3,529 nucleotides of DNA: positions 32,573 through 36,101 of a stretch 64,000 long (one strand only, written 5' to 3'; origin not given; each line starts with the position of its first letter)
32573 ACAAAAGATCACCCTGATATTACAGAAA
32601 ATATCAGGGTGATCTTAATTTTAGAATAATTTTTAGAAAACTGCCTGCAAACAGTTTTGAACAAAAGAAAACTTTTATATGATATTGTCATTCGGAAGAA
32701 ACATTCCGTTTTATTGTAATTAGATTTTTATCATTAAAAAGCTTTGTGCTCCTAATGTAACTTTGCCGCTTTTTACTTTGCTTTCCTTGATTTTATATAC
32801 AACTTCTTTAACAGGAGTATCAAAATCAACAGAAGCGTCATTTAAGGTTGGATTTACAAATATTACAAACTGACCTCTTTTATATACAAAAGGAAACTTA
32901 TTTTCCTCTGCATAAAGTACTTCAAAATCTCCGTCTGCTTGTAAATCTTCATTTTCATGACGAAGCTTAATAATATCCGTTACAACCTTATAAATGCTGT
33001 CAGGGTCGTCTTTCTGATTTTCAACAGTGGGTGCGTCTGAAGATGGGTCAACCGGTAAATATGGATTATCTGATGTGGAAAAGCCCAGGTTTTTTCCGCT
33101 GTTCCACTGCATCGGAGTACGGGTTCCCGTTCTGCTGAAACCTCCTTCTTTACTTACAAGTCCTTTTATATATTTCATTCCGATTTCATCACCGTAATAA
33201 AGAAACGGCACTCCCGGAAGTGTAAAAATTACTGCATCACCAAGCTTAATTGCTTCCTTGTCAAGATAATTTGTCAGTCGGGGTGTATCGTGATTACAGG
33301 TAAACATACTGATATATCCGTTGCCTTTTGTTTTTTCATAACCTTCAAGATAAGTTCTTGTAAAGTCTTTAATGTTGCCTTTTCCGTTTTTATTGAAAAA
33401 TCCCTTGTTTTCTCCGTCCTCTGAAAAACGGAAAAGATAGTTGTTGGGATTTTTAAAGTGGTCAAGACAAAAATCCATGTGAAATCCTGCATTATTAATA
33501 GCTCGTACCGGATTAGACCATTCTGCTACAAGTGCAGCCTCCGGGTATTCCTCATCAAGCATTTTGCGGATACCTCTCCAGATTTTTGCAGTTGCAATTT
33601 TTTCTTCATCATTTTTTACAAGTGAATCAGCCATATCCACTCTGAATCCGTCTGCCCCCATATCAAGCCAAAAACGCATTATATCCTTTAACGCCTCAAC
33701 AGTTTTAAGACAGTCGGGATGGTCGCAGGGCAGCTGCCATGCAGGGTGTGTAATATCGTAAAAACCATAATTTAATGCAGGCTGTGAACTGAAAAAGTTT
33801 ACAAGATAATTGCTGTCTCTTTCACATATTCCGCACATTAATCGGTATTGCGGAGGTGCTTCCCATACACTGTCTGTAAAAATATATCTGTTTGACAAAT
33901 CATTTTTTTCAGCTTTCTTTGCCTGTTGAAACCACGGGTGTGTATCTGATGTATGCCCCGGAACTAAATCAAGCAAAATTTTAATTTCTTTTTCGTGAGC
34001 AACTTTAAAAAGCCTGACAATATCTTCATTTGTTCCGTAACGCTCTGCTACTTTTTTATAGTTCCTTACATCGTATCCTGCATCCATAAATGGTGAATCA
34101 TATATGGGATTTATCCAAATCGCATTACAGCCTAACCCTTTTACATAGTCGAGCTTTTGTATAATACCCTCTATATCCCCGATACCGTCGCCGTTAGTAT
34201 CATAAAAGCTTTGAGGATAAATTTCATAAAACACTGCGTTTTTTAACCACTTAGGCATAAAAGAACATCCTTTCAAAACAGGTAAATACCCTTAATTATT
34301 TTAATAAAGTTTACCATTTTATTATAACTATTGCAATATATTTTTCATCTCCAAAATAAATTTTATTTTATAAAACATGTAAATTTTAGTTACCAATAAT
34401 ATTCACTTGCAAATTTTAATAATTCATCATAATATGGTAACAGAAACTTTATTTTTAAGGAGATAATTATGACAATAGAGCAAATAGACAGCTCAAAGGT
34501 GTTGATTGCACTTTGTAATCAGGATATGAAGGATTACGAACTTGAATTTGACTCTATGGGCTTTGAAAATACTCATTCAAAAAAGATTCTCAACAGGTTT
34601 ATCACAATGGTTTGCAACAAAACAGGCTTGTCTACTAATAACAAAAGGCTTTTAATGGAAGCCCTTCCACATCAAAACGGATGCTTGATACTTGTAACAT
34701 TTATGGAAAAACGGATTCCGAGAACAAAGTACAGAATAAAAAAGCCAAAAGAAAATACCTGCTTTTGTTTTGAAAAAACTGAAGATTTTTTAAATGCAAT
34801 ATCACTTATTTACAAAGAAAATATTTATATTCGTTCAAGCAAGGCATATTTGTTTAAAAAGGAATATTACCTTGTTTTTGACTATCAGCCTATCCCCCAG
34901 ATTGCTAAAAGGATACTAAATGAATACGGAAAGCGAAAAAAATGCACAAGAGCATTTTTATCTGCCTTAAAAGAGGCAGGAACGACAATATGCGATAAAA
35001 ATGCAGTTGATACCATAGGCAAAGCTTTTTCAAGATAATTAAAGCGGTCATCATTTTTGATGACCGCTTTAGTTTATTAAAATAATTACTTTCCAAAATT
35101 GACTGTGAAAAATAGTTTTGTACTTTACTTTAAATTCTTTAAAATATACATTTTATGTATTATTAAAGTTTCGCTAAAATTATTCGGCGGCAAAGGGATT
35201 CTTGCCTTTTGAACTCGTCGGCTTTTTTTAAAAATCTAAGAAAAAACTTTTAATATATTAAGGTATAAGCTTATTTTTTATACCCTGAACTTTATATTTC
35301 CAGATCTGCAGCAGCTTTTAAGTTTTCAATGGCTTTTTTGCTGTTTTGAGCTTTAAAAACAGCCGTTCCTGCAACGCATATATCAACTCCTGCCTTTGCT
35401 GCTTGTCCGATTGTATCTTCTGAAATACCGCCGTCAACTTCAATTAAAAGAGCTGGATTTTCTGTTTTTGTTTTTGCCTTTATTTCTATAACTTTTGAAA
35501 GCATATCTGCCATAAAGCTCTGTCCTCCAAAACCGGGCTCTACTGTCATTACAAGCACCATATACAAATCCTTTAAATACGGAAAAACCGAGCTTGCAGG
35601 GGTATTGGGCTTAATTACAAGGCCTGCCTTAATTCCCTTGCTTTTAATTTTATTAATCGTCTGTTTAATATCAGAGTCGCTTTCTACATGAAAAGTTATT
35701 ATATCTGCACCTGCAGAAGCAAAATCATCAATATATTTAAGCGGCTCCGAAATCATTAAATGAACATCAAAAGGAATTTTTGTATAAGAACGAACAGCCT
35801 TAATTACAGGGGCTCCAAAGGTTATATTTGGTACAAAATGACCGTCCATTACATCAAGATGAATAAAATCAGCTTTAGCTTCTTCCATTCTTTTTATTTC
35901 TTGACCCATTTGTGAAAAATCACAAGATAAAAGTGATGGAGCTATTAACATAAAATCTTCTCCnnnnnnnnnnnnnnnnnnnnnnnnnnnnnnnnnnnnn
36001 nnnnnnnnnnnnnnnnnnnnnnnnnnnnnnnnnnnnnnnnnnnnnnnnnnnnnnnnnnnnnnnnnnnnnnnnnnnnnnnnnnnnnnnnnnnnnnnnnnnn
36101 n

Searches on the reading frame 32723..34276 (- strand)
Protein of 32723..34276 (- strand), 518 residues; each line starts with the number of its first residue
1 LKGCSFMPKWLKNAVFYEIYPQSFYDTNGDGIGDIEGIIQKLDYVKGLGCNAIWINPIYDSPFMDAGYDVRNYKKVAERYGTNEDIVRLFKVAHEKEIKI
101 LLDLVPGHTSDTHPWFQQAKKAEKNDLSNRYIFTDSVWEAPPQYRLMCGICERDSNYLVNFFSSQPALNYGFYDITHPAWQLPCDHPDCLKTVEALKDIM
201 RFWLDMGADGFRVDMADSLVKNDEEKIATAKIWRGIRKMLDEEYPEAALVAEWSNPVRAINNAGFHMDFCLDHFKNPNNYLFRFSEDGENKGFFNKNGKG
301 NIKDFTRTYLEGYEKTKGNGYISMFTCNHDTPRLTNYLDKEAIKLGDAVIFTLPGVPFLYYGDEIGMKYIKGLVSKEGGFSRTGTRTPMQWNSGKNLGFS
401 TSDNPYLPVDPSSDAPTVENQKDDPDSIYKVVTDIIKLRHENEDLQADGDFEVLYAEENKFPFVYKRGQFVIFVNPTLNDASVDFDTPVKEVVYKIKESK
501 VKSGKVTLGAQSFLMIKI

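Call 77: search_protein_families(library=pfam, proteins=[window:32723-34276:-], max_evalue=0.00001)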
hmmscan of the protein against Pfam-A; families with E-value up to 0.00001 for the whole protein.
window:32723-34276:- (518 aa): 1 family
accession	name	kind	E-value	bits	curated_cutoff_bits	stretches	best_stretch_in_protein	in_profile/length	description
PF00128.31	Alpha-amylase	-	7.7e-81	273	22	1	19-446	2-444/446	Alpha amylase, catalytic domain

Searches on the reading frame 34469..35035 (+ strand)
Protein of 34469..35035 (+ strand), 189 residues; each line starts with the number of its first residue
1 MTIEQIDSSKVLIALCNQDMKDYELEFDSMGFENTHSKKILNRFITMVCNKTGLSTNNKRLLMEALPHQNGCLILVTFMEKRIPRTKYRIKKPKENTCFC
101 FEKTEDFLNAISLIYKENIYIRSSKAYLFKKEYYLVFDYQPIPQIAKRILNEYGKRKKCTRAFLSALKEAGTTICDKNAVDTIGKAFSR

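Call 77: search_protein_families(library=pfam, proteins=[window:34469-35035:+], max_evalue=0.00001)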
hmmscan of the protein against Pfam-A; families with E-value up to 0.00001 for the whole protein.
window:34469-35035:+ (189 aa): 1 family
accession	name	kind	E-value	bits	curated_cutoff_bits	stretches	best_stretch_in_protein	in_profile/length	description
PF05389.17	MecA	-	2e-14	54.2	22.5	2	90-183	128-221/221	Negative regulator of genetic competence (MecA)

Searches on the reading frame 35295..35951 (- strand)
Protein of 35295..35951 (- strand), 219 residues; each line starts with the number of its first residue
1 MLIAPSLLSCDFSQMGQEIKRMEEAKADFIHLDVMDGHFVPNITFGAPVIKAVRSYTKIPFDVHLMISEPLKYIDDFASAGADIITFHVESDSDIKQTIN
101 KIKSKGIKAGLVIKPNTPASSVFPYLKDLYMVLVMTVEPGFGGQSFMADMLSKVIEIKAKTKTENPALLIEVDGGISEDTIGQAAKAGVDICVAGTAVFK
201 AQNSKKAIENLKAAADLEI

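Call 77: search_protein_families(library=pfam, proteins=[window:35295-35951:-], max_evalue=0.00001)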
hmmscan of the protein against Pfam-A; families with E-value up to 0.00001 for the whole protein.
window:35295-35951:- (219 aa): 2 families
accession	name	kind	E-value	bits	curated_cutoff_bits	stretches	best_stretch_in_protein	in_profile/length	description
PF00834.25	Ribul_P_3_epim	-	4.7e-78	261.6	21.1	1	3-199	2-198/198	Ribulose-phosphate 3 epimerase family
PF01729.25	QRPTase_C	-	1.2e-06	28.8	23.1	0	150-201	113-161/169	Quinolinate phosphoribosyl transferase, C-terminal domain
